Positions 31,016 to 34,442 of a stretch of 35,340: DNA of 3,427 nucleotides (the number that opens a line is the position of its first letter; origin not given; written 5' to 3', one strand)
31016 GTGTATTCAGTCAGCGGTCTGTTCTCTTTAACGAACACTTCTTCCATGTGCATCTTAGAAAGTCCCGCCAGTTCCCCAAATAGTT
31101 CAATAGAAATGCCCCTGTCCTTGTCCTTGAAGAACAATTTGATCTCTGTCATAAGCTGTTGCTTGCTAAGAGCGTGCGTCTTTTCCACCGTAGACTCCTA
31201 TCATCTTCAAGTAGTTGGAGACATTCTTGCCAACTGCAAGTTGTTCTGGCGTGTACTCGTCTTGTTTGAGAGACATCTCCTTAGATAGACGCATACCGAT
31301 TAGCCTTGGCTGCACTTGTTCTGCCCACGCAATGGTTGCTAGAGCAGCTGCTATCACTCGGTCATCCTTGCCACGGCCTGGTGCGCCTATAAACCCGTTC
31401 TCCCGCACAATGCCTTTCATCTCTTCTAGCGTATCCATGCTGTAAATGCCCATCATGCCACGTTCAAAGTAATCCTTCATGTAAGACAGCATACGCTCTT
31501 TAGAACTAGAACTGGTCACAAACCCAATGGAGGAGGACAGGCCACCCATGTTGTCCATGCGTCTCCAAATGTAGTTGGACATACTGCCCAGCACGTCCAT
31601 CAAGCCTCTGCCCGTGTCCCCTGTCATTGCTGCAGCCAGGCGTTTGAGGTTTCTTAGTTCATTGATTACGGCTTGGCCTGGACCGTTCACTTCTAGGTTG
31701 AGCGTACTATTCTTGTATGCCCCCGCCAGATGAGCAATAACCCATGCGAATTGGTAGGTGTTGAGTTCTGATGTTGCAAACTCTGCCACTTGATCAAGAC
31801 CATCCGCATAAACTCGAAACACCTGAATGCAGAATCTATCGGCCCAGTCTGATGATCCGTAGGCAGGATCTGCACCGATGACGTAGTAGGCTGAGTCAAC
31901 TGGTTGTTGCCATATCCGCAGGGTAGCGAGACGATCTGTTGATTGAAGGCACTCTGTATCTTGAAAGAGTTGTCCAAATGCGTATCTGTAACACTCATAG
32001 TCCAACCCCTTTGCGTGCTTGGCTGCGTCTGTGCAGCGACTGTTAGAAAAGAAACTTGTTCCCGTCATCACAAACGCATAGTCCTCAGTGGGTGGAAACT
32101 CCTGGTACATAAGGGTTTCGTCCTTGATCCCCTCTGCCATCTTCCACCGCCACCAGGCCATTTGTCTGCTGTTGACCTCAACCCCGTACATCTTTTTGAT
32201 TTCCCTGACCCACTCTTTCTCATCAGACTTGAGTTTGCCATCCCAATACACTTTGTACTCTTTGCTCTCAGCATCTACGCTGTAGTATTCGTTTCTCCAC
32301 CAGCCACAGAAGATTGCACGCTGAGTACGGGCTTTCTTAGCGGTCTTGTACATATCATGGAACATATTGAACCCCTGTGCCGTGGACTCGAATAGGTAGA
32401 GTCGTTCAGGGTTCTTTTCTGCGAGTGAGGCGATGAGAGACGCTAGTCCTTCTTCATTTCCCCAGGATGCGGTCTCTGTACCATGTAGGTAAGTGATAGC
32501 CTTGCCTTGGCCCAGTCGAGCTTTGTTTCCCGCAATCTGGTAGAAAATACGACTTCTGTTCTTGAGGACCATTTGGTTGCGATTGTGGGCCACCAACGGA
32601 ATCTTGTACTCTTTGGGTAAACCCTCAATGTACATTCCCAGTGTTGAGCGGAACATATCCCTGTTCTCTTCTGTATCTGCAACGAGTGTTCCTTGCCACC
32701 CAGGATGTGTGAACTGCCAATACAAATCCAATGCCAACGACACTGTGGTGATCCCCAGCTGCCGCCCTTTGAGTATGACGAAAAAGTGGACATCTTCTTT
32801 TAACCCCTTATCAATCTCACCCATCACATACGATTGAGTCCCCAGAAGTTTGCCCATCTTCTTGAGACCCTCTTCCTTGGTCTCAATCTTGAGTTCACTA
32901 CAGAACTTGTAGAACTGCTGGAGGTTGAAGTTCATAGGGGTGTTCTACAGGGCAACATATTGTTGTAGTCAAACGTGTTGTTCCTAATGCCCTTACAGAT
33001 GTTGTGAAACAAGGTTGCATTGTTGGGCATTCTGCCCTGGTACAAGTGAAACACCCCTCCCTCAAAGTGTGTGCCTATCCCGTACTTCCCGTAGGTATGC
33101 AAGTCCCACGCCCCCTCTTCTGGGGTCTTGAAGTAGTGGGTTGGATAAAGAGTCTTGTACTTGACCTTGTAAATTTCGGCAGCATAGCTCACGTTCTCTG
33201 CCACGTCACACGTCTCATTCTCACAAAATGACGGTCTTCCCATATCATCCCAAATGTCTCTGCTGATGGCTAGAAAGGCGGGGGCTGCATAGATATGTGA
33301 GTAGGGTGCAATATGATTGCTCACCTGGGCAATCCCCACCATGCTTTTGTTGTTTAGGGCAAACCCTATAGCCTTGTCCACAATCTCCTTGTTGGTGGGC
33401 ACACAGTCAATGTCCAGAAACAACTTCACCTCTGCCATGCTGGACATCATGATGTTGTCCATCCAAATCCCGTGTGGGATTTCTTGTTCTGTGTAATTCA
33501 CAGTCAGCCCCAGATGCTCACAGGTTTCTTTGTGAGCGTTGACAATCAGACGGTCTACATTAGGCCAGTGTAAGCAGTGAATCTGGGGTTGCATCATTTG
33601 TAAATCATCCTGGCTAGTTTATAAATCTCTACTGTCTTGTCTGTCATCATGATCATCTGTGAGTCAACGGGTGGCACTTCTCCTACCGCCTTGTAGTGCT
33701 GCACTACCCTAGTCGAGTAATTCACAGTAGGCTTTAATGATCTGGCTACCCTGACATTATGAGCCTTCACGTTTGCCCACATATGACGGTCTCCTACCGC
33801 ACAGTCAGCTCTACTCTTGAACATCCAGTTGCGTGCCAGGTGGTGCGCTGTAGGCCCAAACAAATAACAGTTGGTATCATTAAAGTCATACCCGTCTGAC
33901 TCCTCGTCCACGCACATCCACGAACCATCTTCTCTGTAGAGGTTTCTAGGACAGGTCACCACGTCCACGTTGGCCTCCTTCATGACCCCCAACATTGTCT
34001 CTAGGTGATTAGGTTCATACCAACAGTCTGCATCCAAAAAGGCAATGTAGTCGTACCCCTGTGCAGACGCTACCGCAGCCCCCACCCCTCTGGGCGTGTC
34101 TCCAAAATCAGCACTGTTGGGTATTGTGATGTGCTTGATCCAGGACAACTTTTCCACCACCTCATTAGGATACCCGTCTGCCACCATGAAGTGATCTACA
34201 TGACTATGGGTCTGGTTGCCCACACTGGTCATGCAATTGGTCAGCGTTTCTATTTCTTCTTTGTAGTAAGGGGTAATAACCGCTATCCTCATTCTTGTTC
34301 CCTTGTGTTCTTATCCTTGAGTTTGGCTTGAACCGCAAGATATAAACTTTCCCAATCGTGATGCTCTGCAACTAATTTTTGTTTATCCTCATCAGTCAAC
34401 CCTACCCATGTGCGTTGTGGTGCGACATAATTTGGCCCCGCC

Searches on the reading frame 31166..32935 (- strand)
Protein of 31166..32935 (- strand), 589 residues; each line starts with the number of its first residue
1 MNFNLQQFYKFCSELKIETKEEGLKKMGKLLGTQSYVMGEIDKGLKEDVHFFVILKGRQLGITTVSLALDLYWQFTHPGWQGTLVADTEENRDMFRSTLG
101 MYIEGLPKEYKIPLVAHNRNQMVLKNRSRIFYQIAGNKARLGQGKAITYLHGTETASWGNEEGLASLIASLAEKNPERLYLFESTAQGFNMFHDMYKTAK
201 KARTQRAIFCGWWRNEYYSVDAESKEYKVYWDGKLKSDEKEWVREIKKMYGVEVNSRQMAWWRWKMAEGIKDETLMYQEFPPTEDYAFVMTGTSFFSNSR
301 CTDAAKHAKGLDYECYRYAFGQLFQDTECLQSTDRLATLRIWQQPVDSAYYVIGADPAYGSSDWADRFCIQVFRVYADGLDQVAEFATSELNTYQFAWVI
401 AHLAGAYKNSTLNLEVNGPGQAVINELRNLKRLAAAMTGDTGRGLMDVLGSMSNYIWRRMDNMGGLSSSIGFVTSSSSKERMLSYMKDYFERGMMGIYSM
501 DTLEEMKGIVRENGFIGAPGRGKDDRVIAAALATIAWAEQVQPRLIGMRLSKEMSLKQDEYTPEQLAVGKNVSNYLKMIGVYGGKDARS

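Call 25: search_dna_similar(query=window:31166-32935:-, collection=phages, mode=protein, max_rows=15)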
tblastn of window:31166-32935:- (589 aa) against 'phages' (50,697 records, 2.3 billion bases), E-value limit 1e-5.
Records with a match: 101; places in all: 101; records where one place covers at least 80% of the query: 5.
Best place of each record, by identity: 60-80% 2; <60% 99.
By first word of the organism name: Stx2a-converting 52; Ralstonia 14; Escherichia 6; Shigella 4; Stx1 4; Vibrio 4; Caudoviricetes 3; Bacteriophage 2; Hydrogenobaculum 2; Pseudomonas 2; and 8 more.
By host as written in the record: - 63; Ralstonia pseudosolanacearum I-31 (MT043) 5; Ralstonia pseudosolanacearum I-33 (MT061) 4; Hydrogenobaculum 2; Shigella sonnei 2; Shigella flexneri 2a 2; Escherichia coli O157:H7 SH2026 2; Vibrio fischeri 12A4 2; and 16 more.
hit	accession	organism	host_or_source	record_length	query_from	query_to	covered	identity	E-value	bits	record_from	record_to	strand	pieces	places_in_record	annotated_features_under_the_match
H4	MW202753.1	Bacteriophage sp.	Manatee Spring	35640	1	585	99%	74.0%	0e+0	877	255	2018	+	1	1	terminase large subunit | hypothetical protein (x2)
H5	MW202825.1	Bacteriophage sp.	Manatee Spring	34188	1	583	99%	73.1%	0e+0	862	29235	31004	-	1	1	terminase large subunit | putative s adenosylmethionine dependent methyltransferase | hypothetical protein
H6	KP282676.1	Hydrogenobaculum phage 1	Hydrogenobaculum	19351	47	528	82%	32.4%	3e-64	234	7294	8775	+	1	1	hypothetical protein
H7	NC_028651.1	Hydrogenobaculum phage 1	Hydrogenobaculum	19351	47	528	82%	32.4%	3e-64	234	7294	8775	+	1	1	hypothetical protein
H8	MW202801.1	Caudoviricetes sp.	Manatee Spring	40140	53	528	81%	24.0%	3e-10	69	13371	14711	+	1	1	terminase large subunit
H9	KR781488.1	Shigella phage Ss-VASD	Shigella sonnei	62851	53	430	64%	25.1%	2e-11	73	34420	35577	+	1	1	hypothetical protein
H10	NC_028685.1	Shigella phage Ss-VASD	Shigella sonnei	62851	53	430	64%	25.1%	2e-11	73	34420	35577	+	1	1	terminase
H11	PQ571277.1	Bacteroides phage BS-TP4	Bacteroides salyersiae BG8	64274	52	417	62%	25.7%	4e-9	66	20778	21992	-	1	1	tail spike protein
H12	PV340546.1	Escherichia phage PhiR5_2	Escherichia coli str. K-12 substr. ...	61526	53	430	64%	24.8%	3e-10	69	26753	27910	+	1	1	terminase subunit protein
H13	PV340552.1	Escherichia phage PhiR12_3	Escherichia coli ECOR13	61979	53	430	64%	24.8%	3e-10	69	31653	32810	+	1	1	hypothetical protein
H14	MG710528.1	Escherichia phage GER2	Escherichia coli O117:H7 strain 23169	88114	53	430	64%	24.8%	3e-10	69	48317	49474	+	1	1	hypothetical protein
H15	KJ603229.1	Shigella phage POCJ13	Shigella flexneri 2a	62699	53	430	64%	24.8%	4e-10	69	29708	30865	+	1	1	hypothetical protein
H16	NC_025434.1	Shigella phage POCJ13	Shigella flexneri 2a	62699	53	430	64%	24.8%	4e-10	69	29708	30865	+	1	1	terminase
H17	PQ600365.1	Escherichia phage phiSTEC801-Stx1a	Escherichia sp.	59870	53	430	64%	24.6%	1e-10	71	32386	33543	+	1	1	terminase large subunit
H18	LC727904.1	StxXX-converting phage Stx1_JNE110649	-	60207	53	430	64%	24.6%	1e-10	71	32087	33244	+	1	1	none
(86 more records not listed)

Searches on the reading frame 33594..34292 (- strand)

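Call 29: search_protein_families(library=phrogs, proteins=[window:33594-34292:-], max_evalue=0.001)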
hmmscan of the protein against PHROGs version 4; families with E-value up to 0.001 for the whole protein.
window:33594-34292:- (232 aa): 1 family
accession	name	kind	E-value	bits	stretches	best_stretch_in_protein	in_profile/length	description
phrog_841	-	moron, auxiliary metabolic gene and host takeover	1.4e-06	29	1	1-123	2-129/309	GtrB-like O-antigen conversion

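Call 30: search_protein_families(library=pfam, proteins=[window:33594-34292:-], max_evalue=0.01)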
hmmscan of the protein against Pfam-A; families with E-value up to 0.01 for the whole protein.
window:33594-34292:- (232 aa): 4 families
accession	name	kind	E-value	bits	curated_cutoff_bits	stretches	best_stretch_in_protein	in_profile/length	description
PF00535.33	Glycos_transf_2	-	2.7e-15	57.2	23.3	1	5-128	2-127/168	Glycosyl transferase family 2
PF13641.12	Glyco_tranf_2_3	-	4.3e-05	24.1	27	1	3-200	3-174/230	Glycosyltransferase like family 2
PF13506.12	Glyco_transf_21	-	0.00019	21.4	21.7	1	78-128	29-79/174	Glycosyl transferase family 21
PF10111.15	Glyco_tranf_2_2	-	0.0018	18.3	27.3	1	30-108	28-110/276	Glycosyltransferase like family 2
